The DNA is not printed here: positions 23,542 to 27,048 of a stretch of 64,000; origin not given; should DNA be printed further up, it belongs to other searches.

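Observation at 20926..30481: Five-gene operon Dcm / GHKL(MORC-like) ATPase / Z1 P-loop NTPase / PD-(D/E)XK / AIPR: candidate uncharacterised methylation-coupled defence system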

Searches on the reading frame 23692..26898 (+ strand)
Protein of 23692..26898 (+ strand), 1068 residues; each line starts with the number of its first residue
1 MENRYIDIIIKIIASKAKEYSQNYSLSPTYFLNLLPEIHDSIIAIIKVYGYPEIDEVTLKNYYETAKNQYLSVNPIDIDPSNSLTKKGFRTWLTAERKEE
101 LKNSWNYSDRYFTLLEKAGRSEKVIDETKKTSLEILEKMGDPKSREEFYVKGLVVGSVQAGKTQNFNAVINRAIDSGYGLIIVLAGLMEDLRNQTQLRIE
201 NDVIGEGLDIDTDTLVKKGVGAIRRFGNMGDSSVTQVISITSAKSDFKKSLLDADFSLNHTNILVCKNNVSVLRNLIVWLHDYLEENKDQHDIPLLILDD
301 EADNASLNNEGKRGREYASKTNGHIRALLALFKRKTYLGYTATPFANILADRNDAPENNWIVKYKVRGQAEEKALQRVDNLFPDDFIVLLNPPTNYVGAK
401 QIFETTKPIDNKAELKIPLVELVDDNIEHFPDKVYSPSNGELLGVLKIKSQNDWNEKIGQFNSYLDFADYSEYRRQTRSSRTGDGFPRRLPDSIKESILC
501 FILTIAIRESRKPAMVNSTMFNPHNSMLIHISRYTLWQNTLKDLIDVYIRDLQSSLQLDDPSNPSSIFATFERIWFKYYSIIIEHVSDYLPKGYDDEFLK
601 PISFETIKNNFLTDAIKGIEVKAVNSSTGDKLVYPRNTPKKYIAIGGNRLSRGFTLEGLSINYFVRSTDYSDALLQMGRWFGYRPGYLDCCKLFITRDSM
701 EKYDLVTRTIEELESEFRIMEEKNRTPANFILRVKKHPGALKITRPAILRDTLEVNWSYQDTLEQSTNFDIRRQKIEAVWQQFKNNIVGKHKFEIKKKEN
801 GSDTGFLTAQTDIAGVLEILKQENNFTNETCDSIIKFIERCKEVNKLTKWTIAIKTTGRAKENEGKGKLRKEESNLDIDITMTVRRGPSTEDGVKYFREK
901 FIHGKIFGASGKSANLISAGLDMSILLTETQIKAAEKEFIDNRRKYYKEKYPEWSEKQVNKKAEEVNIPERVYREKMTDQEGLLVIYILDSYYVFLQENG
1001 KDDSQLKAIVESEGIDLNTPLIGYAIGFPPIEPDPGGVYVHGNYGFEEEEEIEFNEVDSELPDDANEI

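Call 3: search_protein_families(library=pfam, proteins=[window:23692-26898:+], max_evalue=0.01)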
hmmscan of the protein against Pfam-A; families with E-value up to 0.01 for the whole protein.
window:23692-26898:+ (1068 aa): 1 family
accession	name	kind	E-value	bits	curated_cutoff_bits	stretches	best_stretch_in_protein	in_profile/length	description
PF10593.14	Z1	-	8.4e-67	225.5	25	1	493-740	1-227/228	Z1 domain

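Call 4: search_protein_families(library=padloc, proteins=[window:23692-26898:+], max_evalue=0.01)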
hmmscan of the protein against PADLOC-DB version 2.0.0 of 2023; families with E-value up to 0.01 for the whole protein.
window:23692-26898:+ (1068 aa): 2 families
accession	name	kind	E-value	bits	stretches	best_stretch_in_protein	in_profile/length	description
PDLC02205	MzaC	-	6.1e-88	293.8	2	489-860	433-799/952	-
PDLC03202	Helicase_II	-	9.8e-22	75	3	256-355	113-206/621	Type II helicase domain protein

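Call 5: search_protein_families(library=ncbifam, proteins=[window:23692-26898:+], max_evalue=0.01)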
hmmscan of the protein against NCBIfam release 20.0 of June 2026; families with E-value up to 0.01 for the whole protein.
window:23692-26898:+ (1068 aa): 1 family
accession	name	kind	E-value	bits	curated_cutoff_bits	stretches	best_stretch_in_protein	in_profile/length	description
NF041933.1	MzaC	equivalog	5.1e-114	382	1500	2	489-858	428-792/806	MZA anti-phage system associated Z1 domain-containing protein MzaC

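Call 23: find_homologous_proteins(query=window:23692-26898:+, max_evalue=1e-10)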
Query window:23692-26898:+ (1068 aa): 4011 proteins with E <= 1e-10 among 8000 candidates; the best 120 are listed.
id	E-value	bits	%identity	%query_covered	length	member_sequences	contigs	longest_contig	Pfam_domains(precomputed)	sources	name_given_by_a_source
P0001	0.0e+0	2422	100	100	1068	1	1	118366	PF10593.15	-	-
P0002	0.0e+0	2380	97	100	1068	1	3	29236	PF10593.15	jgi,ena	jgi:hypothetical protein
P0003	0.0e+0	2346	97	100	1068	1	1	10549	PF10593.15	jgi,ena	jgi:hypothetical protein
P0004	0.0e+0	2345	96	100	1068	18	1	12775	PF10593.15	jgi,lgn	jgi:hypothetical protein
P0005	0.0e+0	2337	96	100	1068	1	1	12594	PF10593.15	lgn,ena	-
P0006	0.0e+0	2335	96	100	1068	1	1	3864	PF10593.15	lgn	-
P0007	0.0e+0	2328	96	100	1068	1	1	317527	PF10593.15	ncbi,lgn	-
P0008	0.0e+0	2327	95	100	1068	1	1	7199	PF10593.15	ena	-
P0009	0.0e+0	2317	95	100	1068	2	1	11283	PF10593.15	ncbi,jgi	jgi:hypothetical protein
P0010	0.0e+0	2309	95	100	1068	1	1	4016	PF10593.15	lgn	-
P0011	0.0e+0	2308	95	100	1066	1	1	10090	PF10593.15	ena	-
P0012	0.0e+0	2307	94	100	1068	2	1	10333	PF10593.15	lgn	-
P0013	0.0e+0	2306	95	100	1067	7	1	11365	PF10593.15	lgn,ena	-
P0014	0.0e+0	2306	95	100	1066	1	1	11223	PF10593.15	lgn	-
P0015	0.0e+0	2305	95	100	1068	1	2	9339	PF10593.15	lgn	-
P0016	0.0e+0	2304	95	100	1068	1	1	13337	PF10593.15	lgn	-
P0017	0.0e+0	2298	94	100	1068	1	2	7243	PF10593.15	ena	-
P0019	0.0e+0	2286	94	100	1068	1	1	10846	PF10593.15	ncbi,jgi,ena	-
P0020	0.0e+0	2273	93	100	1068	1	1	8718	PF10593.15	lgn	-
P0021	0.0e+0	2273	93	100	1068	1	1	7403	PF10593.15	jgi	jgi:hypothetical protein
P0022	0.0e+0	2247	92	100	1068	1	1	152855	PF10593.15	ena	-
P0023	0.0e+0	2237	92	98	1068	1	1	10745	PF10593.15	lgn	-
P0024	0.0e+0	2223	91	100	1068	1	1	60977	PF10593.15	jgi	jgi:hypothetical protein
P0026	0.0e+0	2204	90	100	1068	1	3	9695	PF10593.15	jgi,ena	jgi:hypothetical protein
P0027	0.0e+0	2203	90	100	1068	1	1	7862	PF10593.15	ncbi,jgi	jgi:hypothetical protein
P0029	0.0e+0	2195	90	98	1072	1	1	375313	PF10593.15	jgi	jgi:hypothetical protein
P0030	0.0e+0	2181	89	98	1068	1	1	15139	PF10593.15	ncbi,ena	-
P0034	0.0e+0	2165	89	100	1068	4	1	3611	PF10593.15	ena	-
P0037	0.0e+0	2151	87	100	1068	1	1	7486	PF10593.15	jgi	jgi:hypothetical protein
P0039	0.0e+0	2140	88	98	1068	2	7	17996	PF10593.15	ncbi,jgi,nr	ncbi:MAG: hypothetical protein FJX80_03605 [Bacteroidetes bacterium]|nr:hypothetical protein [Bacter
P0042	0.0e+0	2133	87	100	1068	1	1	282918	PF10593.15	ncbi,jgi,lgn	ncbi:MAG: hypothetical protein RLZZ71_2138 [Bacteroidota bacterium]|jgi:hypothetical protein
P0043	0.0e+0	2131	87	100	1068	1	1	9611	PF10593.15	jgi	jgi:hypothetical protein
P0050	0.0e+0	2102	86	100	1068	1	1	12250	PF10593.15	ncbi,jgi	jgi:hypothetical protein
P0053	0.0e+0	2093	84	100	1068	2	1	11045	PF10593.15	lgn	-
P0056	0.0e+0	2078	85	100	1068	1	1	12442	PF10593.15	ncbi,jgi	jgi:hypothetical protein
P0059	0.0e+0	2074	84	100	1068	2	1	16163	PF10593.15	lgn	-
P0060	0.0e+0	2070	85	100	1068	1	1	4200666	PF10593.15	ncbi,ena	-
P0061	0.0e+0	2061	85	100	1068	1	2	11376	PF10593.15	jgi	jgi:hypothetical protein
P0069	0.0e+0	2029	82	100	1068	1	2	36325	PF10593.15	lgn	-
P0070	0.0e+0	2023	83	100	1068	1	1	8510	PF10593.15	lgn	-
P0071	0.0e+0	2014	82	100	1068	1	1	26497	PF10593.15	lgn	-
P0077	0.0e+0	1988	82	100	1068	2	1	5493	PF10593.15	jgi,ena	-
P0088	0.0e+0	1953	79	98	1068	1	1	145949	PF10593.15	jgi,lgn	jgi:hypothetical protein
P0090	0.0e+0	1951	79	100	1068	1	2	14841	PF10593.15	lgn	-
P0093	0.0e+0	1933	78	100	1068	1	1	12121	PF10593.15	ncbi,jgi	jgi:hypothetical protein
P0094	0.0e+0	1925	79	100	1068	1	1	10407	PF10593.15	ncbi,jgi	jgi:hypothetical protein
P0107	0.0e+0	1711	70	100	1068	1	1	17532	PF10593.15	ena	-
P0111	0.0e+0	1622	67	98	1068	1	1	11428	PF10593.15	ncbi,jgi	jgi:hypothetical protein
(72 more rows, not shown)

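Call 24: search_dna_similar(query=window:23692-26898:+, collection=plasmids, mode=protein, max_rows=30, rows=spread)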
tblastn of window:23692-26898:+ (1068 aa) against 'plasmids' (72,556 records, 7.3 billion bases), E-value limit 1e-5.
Records with a match: 37; places in all: 37; records where one place covers at least 80% of the query: 4.
Best place of each record, by identity: <60% 37.
By first word of the organism name: Rhizobium 6; Agrobacterium 3; Streptomyces 3; Neorhizobium 2; Hymenobacter 2; Priestia 2; Ensifer 2; Azospirillum 2; Thalassospira 1; Subdoligranulum 1; and 13 more.
By predicted mobility (MOB-suite, as given by PLSDB): non-mobilizable 24; mobilizable 7; conjugative 6.
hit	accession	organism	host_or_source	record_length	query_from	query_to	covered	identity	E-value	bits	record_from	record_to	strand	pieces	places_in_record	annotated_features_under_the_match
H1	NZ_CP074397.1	Agrobacterium salinitolerans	Cotton,tiaaue sample,root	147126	26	1029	94%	26.6%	2e-90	327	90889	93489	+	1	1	Z1 domain-containing protein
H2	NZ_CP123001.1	Neorhizobium petrolearium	single cell,petroleum contaminated soil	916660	87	1029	88%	27.4%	2e-80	296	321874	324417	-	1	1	Z1 domain-containing protein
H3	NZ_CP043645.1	Hymenobacter sp. NBH84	pure culture,soil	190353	90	1034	88%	27.3%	1e-93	336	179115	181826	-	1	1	Z1 domain-containing protein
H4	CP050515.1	Rhizobium leguminosarum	Trifolium repens,cell culture,root ...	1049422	107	941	78%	28.7%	1e-71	269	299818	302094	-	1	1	Z1 domain-containing protein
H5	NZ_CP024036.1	Priestia aryabhattai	single cell,enriched culture of compost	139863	134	890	71%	30.6%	2e-73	275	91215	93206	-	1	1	Z1 domain-containing protein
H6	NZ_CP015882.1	Ensifer adhaerens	silty clay loam soil (pH 6.1)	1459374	69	870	75%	28.8%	1e-69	263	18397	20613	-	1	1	none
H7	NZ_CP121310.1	Ensifer adhaerens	bacterial colony,soil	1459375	69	870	75%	28.8%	1e-69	263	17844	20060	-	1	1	none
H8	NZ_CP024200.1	Thalassospira marina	-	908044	88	858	72%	28.7%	2e-75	281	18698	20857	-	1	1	Z1 domain-containing protein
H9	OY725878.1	Subdoligranulum variabile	-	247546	90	756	62%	32.4%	3e-82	302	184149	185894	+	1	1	record has no annotation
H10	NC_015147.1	Pseudarthrobacter phenanthrenivorans Sphe3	creosote-polluted soil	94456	54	893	79%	25.5%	5e-58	227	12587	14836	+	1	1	Z1 domain-containing protein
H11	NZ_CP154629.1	Acetoanaerobium noterae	cell culture,Sludge of a digestion ...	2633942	92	755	54%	36.6%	6e-46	336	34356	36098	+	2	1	none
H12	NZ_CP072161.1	Rhizobium sp. B230/85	Himalayan blackberry,cell culture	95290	90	737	61%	31.4%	6e-76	283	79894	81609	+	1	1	Z1 domain-containing protein | hypothetical protein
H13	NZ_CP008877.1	Terribacillus goriensis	Cryptomeria japonica var. sinensis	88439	103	777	63%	29.2%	2e-59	231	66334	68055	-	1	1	Z1 domain-containing protein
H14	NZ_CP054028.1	Rhizobium hidalgonense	Pisum sativum l. (pea),Pure culture,Pea ...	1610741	92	737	60%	30.1%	1e-69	263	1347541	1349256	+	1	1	record has no annotation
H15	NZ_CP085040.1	Streptomyces sp. WA1-19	Periplaneta americana,cell ...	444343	88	749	62%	29.1%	9e-58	226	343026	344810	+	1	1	Z1 domain-containing protein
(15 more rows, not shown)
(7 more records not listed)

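Call 25: find_encoding_contigs(protein=P0060, flank=10000, max_places=3)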
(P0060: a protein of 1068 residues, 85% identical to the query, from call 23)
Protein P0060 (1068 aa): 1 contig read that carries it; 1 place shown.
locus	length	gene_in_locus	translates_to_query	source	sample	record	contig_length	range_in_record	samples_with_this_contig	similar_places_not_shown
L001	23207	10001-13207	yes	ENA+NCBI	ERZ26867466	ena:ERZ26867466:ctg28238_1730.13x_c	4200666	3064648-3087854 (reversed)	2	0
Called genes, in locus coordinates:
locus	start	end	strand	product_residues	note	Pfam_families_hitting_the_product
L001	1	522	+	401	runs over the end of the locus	PF00108:Thiolase_N, PF02803:Thiolase_C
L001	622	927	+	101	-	PF13560:HTH_31, PF12844:HTH_19, PF01381:HTH_3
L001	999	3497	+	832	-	PF00171:Aldedh, PF01575:MaoC_dehydratas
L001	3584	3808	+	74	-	PF04255:DUF433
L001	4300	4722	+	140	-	PF13542:HTH_Tnp_ISL3 (faint), PF01527:HTH_Tnp_1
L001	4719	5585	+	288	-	PF00665:rve, PF13683:rve_3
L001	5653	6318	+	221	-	PF20432:Xre-like-HTH (weak), PF09722:Xre_MbcA_ParS_C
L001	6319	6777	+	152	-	PF08808:RES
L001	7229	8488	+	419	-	PF00145:DNA_methylase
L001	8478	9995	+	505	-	PF13589:HATPase_c_3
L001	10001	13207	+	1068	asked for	PF10593:Z1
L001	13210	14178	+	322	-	PF14390:DUF4420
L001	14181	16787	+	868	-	PF22879:AIPR_N, PF10592:AIPR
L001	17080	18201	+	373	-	PF07494:Reg_prop (weak)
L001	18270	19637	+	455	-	PF07690:MFS_1, PF13000:Acatn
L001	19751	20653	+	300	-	PF00165:HTH_AraC (weak), PF12833:HTH_18, PF00165:HTH_AraC, PF06445:GyrI-like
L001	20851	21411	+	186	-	PF12833:HTH_18, PF00165:HTH_AraC (weak)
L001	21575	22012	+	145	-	PF08327:AHSA1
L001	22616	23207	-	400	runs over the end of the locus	PF14294:DUF4372, PF01609:DDE_Tnp_1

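Call 26: get_annotated_region(hit=H3, flank=7000)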
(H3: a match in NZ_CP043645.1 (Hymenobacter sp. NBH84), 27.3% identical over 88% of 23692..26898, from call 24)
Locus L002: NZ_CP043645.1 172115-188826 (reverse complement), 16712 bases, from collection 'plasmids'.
description: Hymenobacter sp. NBH84 plasmid unnamed1, complete sequence
organism: Hymenobacter sp. NBH84 (NCBI taxid 2596915)
taxonomy: Bacteria; Bacteroidota; Cytophagia; Cytophagales; Hymenobacteraceae; Hymenobacter; Hymenobacter sp. NBH84
host: -; source: pure culture,soil; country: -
typing (MOB-suite, as given by PLSDB): non-mobilizable
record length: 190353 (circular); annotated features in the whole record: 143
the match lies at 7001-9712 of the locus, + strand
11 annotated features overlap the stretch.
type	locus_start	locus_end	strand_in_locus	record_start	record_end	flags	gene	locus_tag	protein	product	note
CDS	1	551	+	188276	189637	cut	-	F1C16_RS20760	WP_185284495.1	DNA cytosine methyltransferase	GO:0006304 - DNA modification [Evidence IEA]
CDS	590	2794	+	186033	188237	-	-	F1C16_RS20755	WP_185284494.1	sensor histidine kinase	-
CDS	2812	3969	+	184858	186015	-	-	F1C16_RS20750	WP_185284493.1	hypothetical protein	-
CDS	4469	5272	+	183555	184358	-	-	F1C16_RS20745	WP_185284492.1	DUF3883 domain-containing protein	-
CDS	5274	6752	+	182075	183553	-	-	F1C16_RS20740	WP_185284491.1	ATP-binding protein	-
CDS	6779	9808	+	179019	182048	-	-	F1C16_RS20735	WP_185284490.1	Z1 domain-containing protein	-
CDS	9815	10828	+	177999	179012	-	-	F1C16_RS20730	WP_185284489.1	PD-(D/E)XK motif protein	-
CDS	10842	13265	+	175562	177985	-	-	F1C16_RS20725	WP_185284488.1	AIPR family protein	-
CDS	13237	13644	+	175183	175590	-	-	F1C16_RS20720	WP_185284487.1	hypothetical protein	-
CDS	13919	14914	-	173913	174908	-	-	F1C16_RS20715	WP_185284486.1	DUF4238 domain-containing protein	-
CDS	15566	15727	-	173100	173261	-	-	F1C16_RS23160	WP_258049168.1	DUF4113 domain-containing protein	-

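Call 27: get_annotated_region(hit=H1, flank=7000)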
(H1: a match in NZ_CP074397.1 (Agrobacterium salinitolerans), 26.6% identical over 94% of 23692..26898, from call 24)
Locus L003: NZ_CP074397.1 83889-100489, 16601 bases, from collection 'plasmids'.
description: Agrobacterium salinitolerans strain DG3-1 plasmid pDG3-1d, complete sequence
organism: Agrobacterium salinitolerans (NCBI taxid 1183413)
taxonomy: Bacteria; Pseudomonadota; Alphaproteobacteria; Hyphomicrobiales; Rhizobiaceae; Agrobacterium; Agrobacterium salinitolerans
host: -; source: Cotton,tiaaue sample,root; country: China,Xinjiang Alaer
typing (MOB-suite, as given by PLSDB): non-mobilizable; mating-pair formation MPF_T
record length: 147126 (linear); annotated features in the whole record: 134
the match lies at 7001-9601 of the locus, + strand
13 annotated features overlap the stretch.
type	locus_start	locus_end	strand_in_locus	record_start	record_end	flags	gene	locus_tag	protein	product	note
CDS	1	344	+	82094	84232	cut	-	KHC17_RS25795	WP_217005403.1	ATP-binding protein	-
CDS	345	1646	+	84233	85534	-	-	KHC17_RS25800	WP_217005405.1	hypothetical protein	-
CDS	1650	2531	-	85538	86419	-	-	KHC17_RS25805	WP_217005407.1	nucleotidyl transferase AbiEii/AbiGii toxin family protein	-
CDS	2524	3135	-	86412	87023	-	-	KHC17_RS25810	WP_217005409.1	AbiEi antitoxin N-terminal domain-containing protein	-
CDS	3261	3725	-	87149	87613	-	-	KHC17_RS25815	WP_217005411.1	very short patch repair endonuclease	-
CDS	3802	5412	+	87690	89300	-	-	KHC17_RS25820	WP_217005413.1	DNA cytosine methyltransferase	GO:0006304 - DNA modification [Evidence IEA]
CDS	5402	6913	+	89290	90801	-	-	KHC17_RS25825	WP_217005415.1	ATP-binding protein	-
CDS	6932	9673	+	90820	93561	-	-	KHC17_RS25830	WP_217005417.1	Z1 domain-containing protein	-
CDS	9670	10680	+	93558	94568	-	-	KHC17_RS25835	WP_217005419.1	PD-(D/E)XK motif protein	-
CDS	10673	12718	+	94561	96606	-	-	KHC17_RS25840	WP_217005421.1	AIPR family protein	-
CDS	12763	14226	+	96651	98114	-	-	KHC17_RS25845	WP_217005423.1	hypothetical protein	-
CDS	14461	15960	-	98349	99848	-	-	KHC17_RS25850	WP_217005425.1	AAA family ATPase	-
CDS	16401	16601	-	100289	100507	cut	-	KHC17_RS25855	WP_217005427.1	hypothetical protein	-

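Call 28: get_annotated_region(hit=H5, flank=7000)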
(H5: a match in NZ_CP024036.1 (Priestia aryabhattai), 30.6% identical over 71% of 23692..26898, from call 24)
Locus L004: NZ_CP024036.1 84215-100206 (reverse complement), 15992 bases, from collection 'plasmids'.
description: Priestia aryabhattai strain K13 plasmid unnamed1
organism: Priestia aryabhattai (NCBI taxid 412384)
taxonomy: Bacteria; Bacillota; Bacilli; Bacillales; Bacillaceae; Priestia; Priestia aryabhattai
host: -; source: single cell,enriched culture of compost; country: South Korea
typing (MOB-suite, as given by PLSDB): mobilizable; replicon rep_cluster_385; relaxase MOBP
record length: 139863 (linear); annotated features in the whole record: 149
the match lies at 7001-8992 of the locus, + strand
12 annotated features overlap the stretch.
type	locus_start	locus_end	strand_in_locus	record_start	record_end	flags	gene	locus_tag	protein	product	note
CDS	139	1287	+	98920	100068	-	-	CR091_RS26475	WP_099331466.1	site-specific integrase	GO:0015074 - DNA integration [Evidence IEA]; GO:0006310 - DNA recombination [Evidence IEA]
CDS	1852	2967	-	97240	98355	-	-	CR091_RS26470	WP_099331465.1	GTPase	-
CDS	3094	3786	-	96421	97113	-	-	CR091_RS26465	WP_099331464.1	hypothetical protein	-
CDS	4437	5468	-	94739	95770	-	-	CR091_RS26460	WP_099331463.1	DUF4365 domain-containing protein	-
CDS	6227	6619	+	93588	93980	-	-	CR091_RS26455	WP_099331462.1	hypothetical protein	-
CDS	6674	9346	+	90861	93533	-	-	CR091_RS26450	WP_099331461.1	Z1 domain-containing protein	-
CDS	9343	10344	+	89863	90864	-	-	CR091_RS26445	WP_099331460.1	PD-(D/E)XK motif protein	-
CDS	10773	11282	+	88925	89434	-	-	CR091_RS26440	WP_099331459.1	hypothetical protein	-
CDS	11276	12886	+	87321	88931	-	-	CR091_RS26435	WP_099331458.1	AlwI family type II restriction endonuclease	-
CDS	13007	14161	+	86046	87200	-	-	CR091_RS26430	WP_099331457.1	DNA cytosine methyltransferase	-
CDS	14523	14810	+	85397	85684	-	-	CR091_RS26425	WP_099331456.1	hypothetical protein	-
CDS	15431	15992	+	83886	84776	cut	-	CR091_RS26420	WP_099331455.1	alpha/beta fold hydrolase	-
